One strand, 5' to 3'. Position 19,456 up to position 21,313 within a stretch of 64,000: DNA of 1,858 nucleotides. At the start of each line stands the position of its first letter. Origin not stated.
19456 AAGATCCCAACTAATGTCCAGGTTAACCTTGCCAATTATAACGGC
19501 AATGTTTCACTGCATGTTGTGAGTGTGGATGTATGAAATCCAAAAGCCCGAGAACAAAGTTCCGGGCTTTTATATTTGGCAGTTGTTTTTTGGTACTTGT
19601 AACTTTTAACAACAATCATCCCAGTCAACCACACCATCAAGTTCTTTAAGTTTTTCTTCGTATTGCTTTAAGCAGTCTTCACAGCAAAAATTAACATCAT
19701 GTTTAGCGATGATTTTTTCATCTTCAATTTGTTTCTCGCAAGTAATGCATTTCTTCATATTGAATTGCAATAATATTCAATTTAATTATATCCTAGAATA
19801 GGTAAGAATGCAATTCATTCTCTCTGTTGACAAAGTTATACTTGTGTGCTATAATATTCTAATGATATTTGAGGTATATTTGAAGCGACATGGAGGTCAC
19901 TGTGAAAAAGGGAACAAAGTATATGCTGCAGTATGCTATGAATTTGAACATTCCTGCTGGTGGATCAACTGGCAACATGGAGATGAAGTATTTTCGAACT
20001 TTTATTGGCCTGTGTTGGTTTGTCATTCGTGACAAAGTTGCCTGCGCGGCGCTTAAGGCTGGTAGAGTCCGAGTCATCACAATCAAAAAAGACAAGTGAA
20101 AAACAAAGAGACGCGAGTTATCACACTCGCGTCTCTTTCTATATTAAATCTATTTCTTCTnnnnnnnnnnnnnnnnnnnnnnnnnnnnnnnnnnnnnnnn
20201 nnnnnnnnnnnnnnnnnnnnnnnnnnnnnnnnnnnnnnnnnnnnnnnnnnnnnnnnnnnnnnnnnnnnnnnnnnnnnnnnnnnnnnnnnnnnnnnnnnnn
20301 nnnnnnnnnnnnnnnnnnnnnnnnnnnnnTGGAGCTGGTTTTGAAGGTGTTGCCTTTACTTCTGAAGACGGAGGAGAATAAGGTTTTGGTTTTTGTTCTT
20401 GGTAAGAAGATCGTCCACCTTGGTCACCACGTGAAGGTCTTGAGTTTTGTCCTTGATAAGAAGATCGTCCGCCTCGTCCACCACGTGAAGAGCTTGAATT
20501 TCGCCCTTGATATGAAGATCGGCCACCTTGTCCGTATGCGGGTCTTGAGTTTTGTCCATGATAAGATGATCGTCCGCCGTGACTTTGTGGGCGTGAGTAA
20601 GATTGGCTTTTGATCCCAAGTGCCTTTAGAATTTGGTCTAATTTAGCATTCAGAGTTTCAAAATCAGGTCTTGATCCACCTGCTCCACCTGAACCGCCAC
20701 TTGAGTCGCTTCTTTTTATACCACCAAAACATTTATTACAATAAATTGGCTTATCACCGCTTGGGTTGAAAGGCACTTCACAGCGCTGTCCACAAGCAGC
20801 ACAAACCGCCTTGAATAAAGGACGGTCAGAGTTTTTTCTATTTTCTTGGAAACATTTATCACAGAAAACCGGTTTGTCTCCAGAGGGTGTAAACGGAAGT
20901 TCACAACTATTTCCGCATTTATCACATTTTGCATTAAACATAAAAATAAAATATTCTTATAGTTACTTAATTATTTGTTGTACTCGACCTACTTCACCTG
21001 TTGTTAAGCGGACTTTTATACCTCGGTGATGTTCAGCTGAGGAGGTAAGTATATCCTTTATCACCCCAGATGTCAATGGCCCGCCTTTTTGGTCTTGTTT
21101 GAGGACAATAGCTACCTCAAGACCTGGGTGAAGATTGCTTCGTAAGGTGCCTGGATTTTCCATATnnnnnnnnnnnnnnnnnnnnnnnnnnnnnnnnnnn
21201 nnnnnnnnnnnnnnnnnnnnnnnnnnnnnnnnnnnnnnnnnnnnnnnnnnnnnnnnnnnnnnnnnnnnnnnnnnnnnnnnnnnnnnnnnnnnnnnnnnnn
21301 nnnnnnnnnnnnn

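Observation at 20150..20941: Zinc-ribbon x2 + RGG/SY-rich repeat + histone-H1-like lysine tail protein encoded with tandem DNA repeats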

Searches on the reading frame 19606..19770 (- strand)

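Call 14: search_protein_families(library=pfam, proteins=[window:19606-19770:-], max_evalue=0.001)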
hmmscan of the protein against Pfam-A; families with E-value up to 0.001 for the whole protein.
window:19606-19770:- (54 aa): 1 family
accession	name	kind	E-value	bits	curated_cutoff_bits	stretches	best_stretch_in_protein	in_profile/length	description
PF24273.1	TRASH_HVO_1752_C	-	0.00021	21.8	27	1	7-45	3-44/47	HVO_1752, C-terminal TRASH domain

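Call 70: search_protein_families(library=pfam, proteins=[window:19606-19767:-], max_evalue=1)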
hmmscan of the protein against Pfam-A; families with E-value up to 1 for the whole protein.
window:19606-19767:- (53 aa): 4 families
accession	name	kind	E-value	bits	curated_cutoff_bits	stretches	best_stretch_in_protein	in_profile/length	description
PF24273.1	TRASH_HVO_1752_C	-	0.00024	21.6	27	1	6-44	3-44/47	HVO_1752, C-terminal TRASH domain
PF06467.20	zf-FCS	-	0.11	12.7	22.4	0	3-36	3-39/39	MYM-type Zinc finger with FCS sequence motif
PF23108.1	Zf-C2H2_ZNF451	-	0.28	11.5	29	1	6-27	2-23/57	Two consecutive Zinc fingers C2H2 type, ZNF451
PF01258.23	zf-dskA_traR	-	0.3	11.6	24.9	0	6-28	5-27/36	Prokaryotic dksA/traR C4-type zinc finger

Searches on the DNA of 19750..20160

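Call 72: search_rna_families(source=window, start=19750, end=20160, threshold=evalue, max_evalue=1)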
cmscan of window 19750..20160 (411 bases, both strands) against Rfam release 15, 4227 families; matches with E-value up to 1: 4.
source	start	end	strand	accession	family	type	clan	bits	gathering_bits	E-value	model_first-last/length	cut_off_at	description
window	19916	19945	+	RF01803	GABA3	Cis-reg;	-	16.5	57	0.79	1-54/54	no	Editing element of GABA-3 exon 9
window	20100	20142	+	RF00692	MIR171_2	Gene; miRNA;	CL00099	16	65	0.99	1-111/111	no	MIR171_2 microRNA precursor family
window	19963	20135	+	RF02503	Atu_C9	Gene; sRNA;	-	15.1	40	0.067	1-192/192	no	Rhizobiales sRNA Atu_C9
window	19998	20160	+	RF02763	IsrM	Gene; sRNA;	-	12.1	376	0.34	1-187/329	3'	IsrM sRNA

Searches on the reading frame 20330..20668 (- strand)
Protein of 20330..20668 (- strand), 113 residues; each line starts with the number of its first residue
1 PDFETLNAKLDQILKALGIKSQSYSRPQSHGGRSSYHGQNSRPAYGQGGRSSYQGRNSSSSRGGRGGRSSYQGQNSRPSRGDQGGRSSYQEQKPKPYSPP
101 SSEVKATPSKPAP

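Call 40: find_homologous_proteins(query=window:20330-20668:-, max_evalue=0.01)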
Query seq(113 aa): 123 candidates shared short words with the query, none scored E <= 0.01.

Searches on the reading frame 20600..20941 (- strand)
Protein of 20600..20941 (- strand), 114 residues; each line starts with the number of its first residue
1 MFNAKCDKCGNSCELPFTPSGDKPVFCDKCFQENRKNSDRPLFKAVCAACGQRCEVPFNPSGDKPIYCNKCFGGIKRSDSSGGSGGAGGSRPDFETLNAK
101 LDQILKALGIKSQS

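Call 10: find_homologous_proteins(query=window:20600-20941:-)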
Query seq(114 aa) (114 aa): 207 proteins with E <= 0.001 among 286 candidates; the best 120 are listed.
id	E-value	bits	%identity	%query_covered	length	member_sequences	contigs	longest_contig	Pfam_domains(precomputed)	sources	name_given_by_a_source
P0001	5.4e-57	209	99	82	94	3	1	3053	PF23477.2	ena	-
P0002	9.0e-35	137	50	96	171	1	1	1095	PF23477.2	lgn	-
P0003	3.6e-32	129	48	96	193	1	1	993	PF23477.2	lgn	-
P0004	9.0e-30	121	45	95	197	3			PF23477.2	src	-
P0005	5.4e-29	119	54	95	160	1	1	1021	PF23477.2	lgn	-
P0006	1.5e-28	117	44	100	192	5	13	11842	PF23477.2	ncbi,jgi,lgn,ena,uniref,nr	ncbi:hypothetical protein AUJ35_02955 [Candidatus Falkowbacteria bacterium CG1_02_41_21]|uniref:CxxC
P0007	1.7e-28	117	40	95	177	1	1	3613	PF23477.2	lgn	-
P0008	1.1e-27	114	40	95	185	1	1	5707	PF23477.2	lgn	-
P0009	1.5e-27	114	46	100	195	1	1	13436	PF23477.2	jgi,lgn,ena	-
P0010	1.6e-27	114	48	95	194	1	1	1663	PF23477.2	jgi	-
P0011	1.7e-27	114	44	95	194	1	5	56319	PF23477.2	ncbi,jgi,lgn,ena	-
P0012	1.7e-26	111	44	98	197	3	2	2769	PF23477.2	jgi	jgi:CxxC-x17-CxxC domain-containing protein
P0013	1.7e-26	111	47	95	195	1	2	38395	PF23477.2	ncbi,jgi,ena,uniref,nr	ncbi:MAG: hypothetical protein COY66_02980 [Candidatus Kerfeldbacteria bacterium CG_4_10_14_0_8_um_f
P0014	2.1e-26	110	39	95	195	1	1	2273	PF23477.2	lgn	-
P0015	2.1e-26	110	51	95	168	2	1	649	PF23477.2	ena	-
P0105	1.8e-9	56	45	59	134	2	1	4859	PF23477.2,PF07382.17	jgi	-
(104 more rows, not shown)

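Call 18: find_encoding_contigs(protein=P0001, flank=5000)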
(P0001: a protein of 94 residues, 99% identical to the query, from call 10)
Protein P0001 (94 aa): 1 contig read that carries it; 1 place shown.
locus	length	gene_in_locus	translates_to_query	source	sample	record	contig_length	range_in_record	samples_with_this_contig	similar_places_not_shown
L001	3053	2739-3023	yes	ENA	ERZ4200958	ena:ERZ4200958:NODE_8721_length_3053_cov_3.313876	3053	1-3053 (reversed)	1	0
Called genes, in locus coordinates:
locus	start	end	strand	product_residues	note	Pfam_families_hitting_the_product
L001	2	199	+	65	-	?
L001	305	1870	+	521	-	-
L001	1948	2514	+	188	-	PF02525:Flavodoxin_2, PF03358:FMN_red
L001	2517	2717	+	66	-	PF09962:DUF2196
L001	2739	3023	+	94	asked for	PF23477:zf_Tbcl_2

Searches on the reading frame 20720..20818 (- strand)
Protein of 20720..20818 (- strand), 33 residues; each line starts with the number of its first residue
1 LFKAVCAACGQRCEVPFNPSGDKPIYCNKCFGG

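Call 57: search_solved_structures(query=A5, max_evalue=10, show_alignments=3)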
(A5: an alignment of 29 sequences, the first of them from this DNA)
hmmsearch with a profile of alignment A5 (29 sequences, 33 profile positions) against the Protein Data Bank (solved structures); distinct sequences matched with E-value up to 10: 20.
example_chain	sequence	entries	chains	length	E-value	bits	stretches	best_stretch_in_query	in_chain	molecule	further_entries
5v3g_D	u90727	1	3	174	0.00067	22.6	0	20-30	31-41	PR domain zinc finger protein 9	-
5egb_A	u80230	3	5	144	0.0022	21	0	20-30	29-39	Histone-lysine N-methyltransferase PRDM9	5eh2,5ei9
7c5x_A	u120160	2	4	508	0.24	14.5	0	11-22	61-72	iota-carbonic anhydrase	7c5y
1x6h_A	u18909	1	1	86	0.53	13.4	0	5-12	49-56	Transcriptional repressor CTCF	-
3wwl_A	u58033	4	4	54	0.66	13.1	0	4-15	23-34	Alpha-aminoadipate carrier protein LysW | OrfF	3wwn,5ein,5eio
8q5b_A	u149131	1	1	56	0.77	12.8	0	5-12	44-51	Small CPxCG-related zinc finger protein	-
7zok_A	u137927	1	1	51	0.88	12.7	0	3-15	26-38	Adventurous gliding motility protein X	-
5g3y_A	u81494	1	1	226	1.1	12.3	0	5-19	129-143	ADENYLATE KINSE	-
7mc1_A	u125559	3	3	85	1.4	12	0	20-30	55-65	Isoform 2 of Zinc finger and BTB domain-containing protein 17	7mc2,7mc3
5opt_T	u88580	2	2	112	2.1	11.4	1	13-23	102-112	40S ribosomal protein S26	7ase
5g3z_A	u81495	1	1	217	3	10.9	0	5-11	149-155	ADENYLATE KINSE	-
6az1_b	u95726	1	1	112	3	10.9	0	14-23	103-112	ribosomal protein S26e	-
8h9h_G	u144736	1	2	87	5.3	10.2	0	20-30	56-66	Zinc finger and BTB domain-containing protein 7A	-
1zin_A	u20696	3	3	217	5.4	10.1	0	5-30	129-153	ADENYLATE KINASE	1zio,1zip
4qbh_A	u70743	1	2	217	5.7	10.1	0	5-30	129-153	Adenylate kinase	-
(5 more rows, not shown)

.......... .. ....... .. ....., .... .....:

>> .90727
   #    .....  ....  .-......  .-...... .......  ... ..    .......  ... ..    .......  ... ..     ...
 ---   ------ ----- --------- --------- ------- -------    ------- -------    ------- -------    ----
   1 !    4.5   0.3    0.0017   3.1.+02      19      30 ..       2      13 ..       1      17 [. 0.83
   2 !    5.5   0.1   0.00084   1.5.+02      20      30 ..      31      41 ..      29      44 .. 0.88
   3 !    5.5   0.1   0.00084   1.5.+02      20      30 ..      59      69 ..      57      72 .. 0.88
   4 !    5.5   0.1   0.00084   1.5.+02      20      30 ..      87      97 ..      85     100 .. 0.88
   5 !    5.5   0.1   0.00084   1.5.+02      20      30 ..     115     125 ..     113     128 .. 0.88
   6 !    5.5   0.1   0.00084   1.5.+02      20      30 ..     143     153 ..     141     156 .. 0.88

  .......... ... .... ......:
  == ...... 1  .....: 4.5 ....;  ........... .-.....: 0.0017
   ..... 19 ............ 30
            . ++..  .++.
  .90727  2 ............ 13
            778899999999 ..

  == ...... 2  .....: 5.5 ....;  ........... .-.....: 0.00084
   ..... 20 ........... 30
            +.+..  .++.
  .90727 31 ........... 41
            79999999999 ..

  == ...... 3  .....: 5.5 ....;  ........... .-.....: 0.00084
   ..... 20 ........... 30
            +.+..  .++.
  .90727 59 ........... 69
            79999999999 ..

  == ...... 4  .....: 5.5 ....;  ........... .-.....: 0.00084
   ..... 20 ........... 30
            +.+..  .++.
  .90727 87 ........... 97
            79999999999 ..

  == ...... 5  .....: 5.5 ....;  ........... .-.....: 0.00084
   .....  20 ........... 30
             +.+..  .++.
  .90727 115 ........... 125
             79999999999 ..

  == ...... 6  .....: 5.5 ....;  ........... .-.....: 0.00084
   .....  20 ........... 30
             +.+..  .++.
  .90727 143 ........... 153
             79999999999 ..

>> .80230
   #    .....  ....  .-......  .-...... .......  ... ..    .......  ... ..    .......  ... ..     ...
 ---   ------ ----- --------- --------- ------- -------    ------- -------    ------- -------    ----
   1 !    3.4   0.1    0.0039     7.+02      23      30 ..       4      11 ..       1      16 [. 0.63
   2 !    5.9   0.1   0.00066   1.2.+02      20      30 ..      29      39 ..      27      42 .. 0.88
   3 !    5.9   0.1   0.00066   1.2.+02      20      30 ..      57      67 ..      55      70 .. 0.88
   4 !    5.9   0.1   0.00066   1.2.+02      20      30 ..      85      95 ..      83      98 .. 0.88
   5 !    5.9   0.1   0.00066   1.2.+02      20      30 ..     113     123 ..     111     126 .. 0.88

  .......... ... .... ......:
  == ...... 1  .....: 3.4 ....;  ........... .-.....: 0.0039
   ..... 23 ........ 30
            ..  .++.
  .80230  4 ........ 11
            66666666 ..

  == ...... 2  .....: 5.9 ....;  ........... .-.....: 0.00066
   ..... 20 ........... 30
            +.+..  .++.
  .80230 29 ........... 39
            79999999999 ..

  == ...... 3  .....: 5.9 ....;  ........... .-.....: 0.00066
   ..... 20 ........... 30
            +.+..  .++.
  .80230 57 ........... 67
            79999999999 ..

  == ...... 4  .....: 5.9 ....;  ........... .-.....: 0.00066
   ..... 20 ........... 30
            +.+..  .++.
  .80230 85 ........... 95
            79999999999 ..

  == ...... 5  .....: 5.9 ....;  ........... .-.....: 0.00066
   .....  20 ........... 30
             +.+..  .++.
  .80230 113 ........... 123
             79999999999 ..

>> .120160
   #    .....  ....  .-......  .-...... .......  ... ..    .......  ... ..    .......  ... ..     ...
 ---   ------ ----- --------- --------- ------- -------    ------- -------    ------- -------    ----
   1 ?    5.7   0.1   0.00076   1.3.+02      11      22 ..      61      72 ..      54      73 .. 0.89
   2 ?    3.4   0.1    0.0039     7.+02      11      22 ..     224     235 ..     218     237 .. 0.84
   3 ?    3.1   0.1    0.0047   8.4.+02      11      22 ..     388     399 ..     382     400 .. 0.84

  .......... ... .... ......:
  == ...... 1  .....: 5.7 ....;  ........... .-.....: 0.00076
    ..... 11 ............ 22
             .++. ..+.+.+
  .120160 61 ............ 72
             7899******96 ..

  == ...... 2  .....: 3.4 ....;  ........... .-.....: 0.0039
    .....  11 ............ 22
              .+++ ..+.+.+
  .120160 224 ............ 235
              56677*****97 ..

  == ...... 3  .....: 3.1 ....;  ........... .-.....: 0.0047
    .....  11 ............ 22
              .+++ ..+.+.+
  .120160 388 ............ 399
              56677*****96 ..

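Call 61: search_protein_representatives(alignment_id=A5)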
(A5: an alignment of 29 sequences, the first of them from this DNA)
Query: 29 sequences, 33 profile positions. Proteins with E-value up to 0.001 (for the whole library): 6737; up to 1e-10: 3311; up to 1e-30: 145. The best 150 are listed.
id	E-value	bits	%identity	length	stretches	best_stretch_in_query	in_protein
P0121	1.0e-56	204.4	-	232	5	1-32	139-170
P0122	6.8e-51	185.8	-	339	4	1-33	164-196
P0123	1.1e-48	178.8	-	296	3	1-33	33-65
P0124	4.1e-48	176.9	-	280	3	1-32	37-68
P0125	8.7e-48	175.9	-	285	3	1-32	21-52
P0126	2.3e-46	171.3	-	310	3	1-33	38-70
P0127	1.5e-45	168.7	-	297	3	1-33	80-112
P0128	1.1e-43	162.8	-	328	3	1-32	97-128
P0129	1.1e-36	140.4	-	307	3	1-33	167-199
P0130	2.3e-36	139.4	-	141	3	2-32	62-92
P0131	3.7e-36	138.7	-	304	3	1-33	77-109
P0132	6.4e-36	137.9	-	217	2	1-32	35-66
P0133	1.3e-35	136.9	-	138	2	1-33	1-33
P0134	6.0e-35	134.8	-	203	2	1-33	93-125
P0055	1.1e-34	134.0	-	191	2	1-33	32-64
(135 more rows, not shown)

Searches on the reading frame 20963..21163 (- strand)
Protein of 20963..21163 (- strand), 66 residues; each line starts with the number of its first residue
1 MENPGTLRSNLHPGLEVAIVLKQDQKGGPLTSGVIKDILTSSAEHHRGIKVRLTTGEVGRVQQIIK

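Call 14: search_protein_families(library=pfam, proteins=[window:20963-21163:-], max_evalue=0.001)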
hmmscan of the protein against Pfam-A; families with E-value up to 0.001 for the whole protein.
window:20963-21163:- (66 aa): 1 family
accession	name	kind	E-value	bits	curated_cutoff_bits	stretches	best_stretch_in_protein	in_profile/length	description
PF09962.14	DUF2196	-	2.5e-27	95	25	1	5-64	2-61/61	Uncharacterized conserved protein (DUF2196)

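Call 42: find_encoding_contigs(protein=window:20966-21163:-, flank=2500, max_places=10)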
Protein window:20966-21163:- (66 aa): 23 contigs read that carry it; 1 place shown.
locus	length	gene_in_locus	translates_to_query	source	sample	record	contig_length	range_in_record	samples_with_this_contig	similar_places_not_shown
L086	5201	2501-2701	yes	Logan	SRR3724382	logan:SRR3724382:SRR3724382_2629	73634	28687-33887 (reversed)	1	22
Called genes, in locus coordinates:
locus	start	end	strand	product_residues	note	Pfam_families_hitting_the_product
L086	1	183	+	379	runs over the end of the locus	-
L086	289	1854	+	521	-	-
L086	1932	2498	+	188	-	PF02525:Flavodoxin_2, PF03358:FMN_red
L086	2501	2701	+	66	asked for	PF09962:DUF2196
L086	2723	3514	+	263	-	-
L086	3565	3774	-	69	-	-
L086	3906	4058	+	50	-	-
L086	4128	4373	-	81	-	PF15919:HicB_lk_antitox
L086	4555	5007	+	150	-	PF00578:AhpC-TSA, PF08534:Redoxin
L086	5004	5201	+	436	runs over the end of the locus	-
